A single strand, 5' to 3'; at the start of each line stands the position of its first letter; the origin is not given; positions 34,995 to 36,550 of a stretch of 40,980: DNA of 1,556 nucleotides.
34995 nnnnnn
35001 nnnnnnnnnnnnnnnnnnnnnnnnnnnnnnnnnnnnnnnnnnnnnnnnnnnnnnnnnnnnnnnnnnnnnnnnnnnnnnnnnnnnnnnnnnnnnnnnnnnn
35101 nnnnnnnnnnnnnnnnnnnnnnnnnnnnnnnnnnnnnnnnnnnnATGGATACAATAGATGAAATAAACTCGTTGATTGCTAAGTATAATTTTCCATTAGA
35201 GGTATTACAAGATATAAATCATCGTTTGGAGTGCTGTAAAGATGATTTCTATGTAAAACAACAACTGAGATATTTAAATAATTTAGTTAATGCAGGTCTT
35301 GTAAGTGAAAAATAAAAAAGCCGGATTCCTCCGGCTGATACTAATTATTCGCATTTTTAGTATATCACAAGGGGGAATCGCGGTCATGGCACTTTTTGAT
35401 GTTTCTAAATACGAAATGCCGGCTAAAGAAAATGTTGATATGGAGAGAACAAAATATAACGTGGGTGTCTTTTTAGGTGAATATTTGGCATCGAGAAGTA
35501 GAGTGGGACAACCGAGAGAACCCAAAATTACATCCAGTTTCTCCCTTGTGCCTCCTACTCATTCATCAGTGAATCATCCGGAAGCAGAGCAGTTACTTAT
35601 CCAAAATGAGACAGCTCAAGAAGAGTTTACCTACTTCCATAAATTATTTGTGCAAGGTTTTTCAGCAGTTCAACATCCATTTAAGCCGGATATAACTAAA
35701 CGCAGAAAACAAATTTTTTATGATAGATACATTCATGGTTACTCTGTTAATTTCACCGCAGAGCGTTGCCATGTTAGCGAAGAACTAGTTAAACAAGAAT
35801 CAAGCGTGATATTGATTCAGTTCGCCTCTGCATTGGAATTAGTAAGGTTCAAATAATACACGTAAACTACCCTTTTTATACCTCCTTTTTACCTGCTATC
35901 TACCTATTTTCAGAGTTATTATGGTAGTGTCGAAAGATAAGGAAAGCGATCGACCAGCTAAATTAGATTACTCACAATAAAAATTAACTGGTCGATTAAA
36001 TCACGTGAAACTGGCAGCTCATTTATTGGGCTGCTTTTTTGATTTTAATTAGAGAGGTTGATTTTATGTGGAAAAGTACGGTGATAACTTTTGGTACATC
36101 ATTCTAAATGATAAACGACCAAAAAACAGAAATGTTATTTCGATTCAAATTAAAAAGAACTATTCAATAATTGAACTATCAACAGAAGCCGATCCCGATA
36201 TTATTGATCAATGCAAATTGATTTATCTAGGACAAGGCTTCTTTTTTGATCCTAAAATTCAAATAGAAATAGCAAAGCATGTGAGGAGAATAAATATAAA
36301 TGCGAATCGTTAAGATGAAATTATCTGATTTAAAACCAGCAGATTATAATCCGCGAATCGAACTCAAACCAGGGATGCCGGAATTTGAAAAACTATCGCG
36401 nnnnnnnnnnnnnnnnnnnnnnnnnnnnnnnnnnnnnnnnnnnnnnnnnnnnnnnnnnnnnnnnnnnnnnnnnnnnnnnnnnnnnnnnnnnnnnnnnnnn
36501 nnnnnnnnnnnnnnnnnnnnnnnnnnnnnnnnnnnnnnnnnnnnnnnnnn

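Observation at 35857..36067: Phased 11-bp TACC repeat array plus long inverted repeat directly after arpU: putative late-promoter / ArpU binding region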

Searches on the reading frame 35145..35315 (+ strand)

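Call 7: search_protein_families(library=pfam, proteins=[window:35145-35315:+], max_evalue=0.01)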
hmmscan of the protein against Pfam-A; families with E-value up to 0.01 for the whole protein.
window:35145-35315:+ (56 aa): 1 family
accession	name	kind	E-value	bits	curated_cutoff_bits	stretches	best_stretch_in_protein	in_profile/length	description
PF21793.2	DUF6877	-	8.2e-15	54.5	24.4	1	5-49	2-53/53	Family of unknown function (DUF6877)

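Call 63: search_protein_families(library=phrogs, proteins=[window:35145-35315:+], max_evalue=0.001)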
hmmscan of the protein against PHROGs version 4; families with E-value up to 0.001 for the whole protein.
window:35145-35315:+ (56 aa): 1 family
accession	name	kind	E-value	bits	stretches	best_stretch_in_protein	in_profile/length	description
phrog_1455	-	unknown function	2.6e-18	66.4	1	2-51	3-56/60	-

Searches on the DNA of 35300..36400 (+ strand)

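Call 9: search_dna_similar(query=window:35300-36400:+, collection=phages, mode=distant, max_rows=40)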
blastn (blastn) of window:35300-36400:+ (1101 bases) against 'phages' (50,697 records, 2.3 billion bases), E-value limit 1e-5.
Records with a match: 7; places in all: 7; records where one place covers at least 80% of the query: 0.
Best place of each record, by identity: 80-90% 3; 60-80% 4.
By first word of the organism name: Enterococcus 7.
By host as written in the record: Enterococcus faecalis 5; - 1; Enterococcus hirae BBCO_MU_1 1.
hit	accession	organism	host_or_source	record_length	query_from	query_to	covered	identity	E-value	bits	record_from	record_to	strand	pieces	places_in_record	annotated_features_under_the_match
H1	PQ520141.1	Enterococcus phage IME_EF3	-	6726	12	650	58%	65.7%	1e-31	144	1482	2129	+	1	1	record has no annotation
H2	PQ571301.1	Enterococcus phage EH-TP1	Enterococcus hirae BBCO_MU_1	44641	11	539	48%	67.7%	4e-32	145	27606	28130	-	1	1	hypothetical protein (x2)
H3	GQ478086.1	Enterococcus phage phiFL3A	Enterococcus faecalis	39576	1001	1092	8%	80.4%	3e-14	86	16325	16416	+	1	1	gp36: DNA adenine methyltransferase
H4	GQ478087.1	Enterococcus phage phiFL3B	Enterococcus faecalis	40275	1001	1092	8%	80.4%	3e-14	86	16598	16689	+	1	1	gp39: DNA adenine methyltransferase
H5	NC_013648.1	Enterococcus phage phiFL3A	Enterococcus faecalis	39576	1001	1092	8%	80.4%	3e-14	86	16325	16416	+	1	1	gp36: DNA adenine methyltransferase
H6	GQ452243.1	Enterococcus phage phiEf11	Enterococcus faecalis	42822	1000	1095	9%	75.0%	3e-8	66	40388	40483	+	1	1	ParB-like nuclease domain protein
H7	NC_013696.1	Enterococcus phage phiEf11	Enterococcus faecalis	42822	1000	1095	9%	75.0%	3e-8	66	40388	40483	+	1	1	ParB-like partition protein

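Call 10: get_annotated_region(hit=H1, flank=2500)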
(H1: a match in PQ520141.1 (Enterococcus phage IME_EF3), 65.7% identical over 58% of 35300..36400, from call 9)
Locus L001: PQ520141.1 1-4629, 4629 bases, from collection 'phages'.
description: UNVERIFIED: Enterococcus phage IME_EF3, partial genome.
organism: Enterococcus phage IME_EF3 (NCBI taxid 1416012)
taxonomy: Viruses; Duplodnaviria; Heunggongvirae; Uroviricota; Caudoviricetes; Efquatrovirus; Efquatrovirus EF3
host: -; source: -; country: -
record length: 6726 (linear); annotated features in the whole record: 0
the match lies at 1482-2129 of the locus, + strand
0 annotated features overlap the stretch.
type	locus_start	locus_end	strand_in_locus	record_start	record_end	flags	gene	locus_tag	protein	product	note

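Call 11: get_annotated_region(hit=H2, flank=3000)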
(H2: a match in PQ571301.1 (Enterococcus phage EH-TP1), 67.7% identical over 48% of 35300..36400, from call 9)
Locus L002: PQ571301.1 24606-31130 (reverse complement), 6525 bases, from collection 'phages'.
description: Enterococcus phage EH-TP1, complete genome.
organism: Enterococcus phage EH-TP1 (NCBI taxid 3385237)
taxonomy: Viruses
host: Enterococcus hirae BBCO_MU_1; source: antibiotic induction; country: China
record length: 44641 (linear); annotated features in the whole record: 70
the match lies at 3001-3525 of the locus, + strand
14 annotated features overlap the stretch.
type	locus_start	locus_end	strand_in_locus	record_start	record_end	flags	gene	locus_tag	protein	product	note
CDS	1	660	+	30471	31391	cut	-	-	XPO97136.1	DNA methyltransferase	EH-TP1_gp46; EH-TP1_gp46; Annot2=(hmm profile search-phrog [Rank2]) phrog_116 DNA methyltransferase;Annot3=(structure ...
CDS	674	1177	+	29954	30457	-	-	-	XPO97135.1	helix-turn-helix domain-containing protein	EH-TP1_gp45; EH-TP1_gp45; Annot2=(structure alignment-afuniprot50) AF-A0A6G7YTD7-F1-model_v4 MmcB family DNA repair ...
CDS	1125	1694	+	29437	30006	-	-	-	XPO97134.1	DUF1642 domain-containing protein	EH-TP1_gp44; EH-TP1_gp44; Annot2=(structure alignment-afuniprot50) AF-A0A4J2GQR8-F1-model_v4 Protein of uncharacterized ...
CDS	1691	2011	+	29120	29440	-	-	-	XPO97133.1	hypothetical protein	EH-TP1_gp43; EH-TP1_gp43; None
CDS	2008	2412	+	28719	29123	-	-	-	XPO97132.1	hypothetical protein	EH-TP1_gp42; EH-TP1_gp42; None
CDS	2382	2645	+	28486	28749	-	-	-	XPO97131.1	hypothetical protein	EH-TP1_gp41; EH-TP1_gp41; None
CDS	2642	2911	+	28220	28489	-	-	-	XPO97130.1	RNA-binding protein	EH-TP1_gp40; EH-TP1_gp40; Annot2=(hmm profile search-phrog [Rank2]) phrog_986 RNA-binding protein;Annot3=(structure ...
CDS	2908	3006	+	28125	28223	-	-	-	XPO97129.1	hypothetical protein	EH-TP1_gp39; EH-TP1_gp39; None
CDS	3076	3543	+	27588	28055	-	-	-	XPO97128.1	hypothetical protein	EH-TP1_gp38; EH-TP1_gp38; Annot2=(hmm profile search-phrog [Rank2]) phrog_248 transcriptional ...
CDS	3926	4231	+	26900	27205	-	-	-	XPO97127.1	ImmA/IrrE family metallo-endopeptidase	EH-TP1_gp37; EH-TP1_gp37; Annot2=(structure alignment-afuniprot50) AF-A0A391NYX5-F1-model_v4 Phage ...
CDS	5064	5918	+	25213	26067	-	-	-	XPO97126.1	hypothetical protein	EH-TP1_gp36; EH-TP1_gp36; None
CDS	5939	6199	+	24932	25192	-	-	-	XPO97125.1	DUF6275 family protein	EH-TP1_gp35; EH-TP1_gp35; None; Lactococcus phage PLgT-1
CDS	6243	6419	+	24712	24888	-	-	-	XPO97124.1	hypothetical protein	EH-TP1_gp34; EH-TP1_gp34; None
CDS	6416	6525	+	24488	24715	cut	-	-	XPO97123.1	hypothetical protein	EH-TP1_gp33; EH-TP1_gp33; None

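Call 43: search_rna_families(source=window, start=35800, end=36320, threshold=evalue, max_evalue=10)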
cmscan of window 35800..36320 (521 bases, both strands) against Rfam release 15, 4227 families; matches with E-value up to 10: 8.
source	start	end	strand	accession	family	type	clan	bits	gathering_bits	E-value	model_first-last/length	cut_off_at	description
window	35933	36070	-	RF01252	snR5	Gene; snRNA; snoRNA; HACA-box;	CL00038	20.6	45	0.22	1-196/196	no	Small nucleolar RNA snR5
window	36077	36167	+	RF03095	RAGATH-17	Gene; sRNA;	-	19.9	102.3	5.5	1-96/96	no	RAGATH-17 RNA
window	35944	36048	-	RF01237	snR161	Gene; snRNA; snoRNA; HACA-box;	CL00036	18.5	50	0.9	1-165/165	no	Small nucleolar RNA snR161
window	35949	35996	-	RF04186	mir-278_2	Gene; miRNA;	-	18.2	70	0.48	16-64/79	no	mir-278_2 microRNA precursor family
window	36124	36216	+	RF01471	rliB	Gene; sRNA;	-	17.3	40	0.36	1-360/360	no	Listeria sRNA rliB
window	36081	36163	-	RF02821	V_IGR5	Gene; sRNA;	-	16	75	8.7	1-114/114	no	Vibrio RNA IGR5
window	35949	35996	-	RF04026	mir-8499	Gene; miRNA;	-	15.8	100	3.4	15-63/77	no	mir-8499 microRNA precursor family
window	35949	35996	+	RF04026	mir-8499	Gene; miRNA;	-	14.1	100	9.8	15-63/77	no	mir-8499 microRNA precursor family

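Call 64: search_rna_families(sources=[L002, L004, L005, L006, L007, L008, L011, L012, L013, L014, L015, L016, L017, L018, L024, L025, L027, L010], threshold=gathering)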
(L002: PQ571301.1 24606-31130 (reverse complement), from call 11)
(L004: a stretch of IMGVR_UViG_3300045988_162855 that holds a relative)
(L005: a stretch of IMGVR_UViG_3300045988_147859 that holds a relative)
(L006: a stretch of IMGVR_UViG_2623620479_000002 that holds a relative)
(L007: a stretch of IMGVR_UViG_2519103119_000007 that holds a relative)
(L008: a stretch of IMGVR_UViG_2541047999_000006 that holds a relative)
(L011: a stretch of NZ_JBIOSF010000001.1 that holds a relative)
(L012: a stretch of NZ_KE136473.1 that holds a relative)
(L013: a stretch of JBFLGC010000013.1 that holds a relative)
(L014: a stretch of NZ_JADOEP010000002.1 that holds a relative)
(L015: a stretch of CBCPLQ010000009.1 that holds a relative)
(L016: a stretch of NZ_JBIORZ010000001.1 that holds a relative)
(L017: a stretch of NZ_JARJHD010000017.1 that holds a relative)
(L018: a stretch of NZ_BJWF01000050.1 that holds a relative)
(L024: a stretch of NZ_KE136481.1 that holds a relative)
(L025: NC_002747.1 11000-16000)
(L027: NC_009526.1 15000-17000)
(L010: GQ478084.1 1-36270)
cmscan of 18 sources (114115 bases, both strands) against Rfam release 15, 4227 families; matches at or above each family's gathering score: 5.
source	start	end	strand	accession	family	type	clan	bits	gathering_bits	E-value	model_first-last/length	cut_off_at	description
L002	4679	4751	+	RF00005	tRNA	Gene; tRNA;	CL00001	70.1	29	5.2e-13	1-71/71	no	tRNA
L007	3268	3339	+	RF00005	tRNA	Gene; tRNA;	CL00001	67.4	29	3e-12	1-71/71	no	tRNA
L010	35352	35425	+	RF00005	tRNA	Gene; tRNA;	CL00001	67.2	29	3.4e-12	1-71/71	no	tRNA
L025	2137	2207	+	RF00005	tRNA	Gene; tRNA;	CL00001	55.3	29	6.1e-09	1-71/71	no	tRNA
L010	14630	14702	+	RF00005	tRNA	Gene; tRNA;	CL00001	42.8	29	1.7e-05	1-71/71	no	tRNA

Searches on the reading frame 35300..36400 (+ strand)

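Call 35: search_protein_families(library=ncbifam, proteins=[L002:3076-3543:+], max_evalue=0.1)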
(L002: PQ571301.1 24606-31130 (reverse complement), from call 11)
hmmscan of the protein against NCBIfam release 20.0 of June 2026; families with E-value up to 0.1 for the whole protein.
L002:3076-3543:+ (155 aa): 2 families
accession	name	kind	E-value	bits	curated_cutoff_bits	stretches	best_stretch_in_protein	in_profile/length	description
TIGR01637.1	phage_arpU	subfamily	1.5e-11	44.7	43.1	1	15-152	3-133/136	ArpU family phage packaging/lysis transcriptional regulator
TIGR02937.1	sigma70-ECF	superfamily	0.015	15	42.9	1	70-138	91-154/165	sigma-70 family RNA polymerase sigma factor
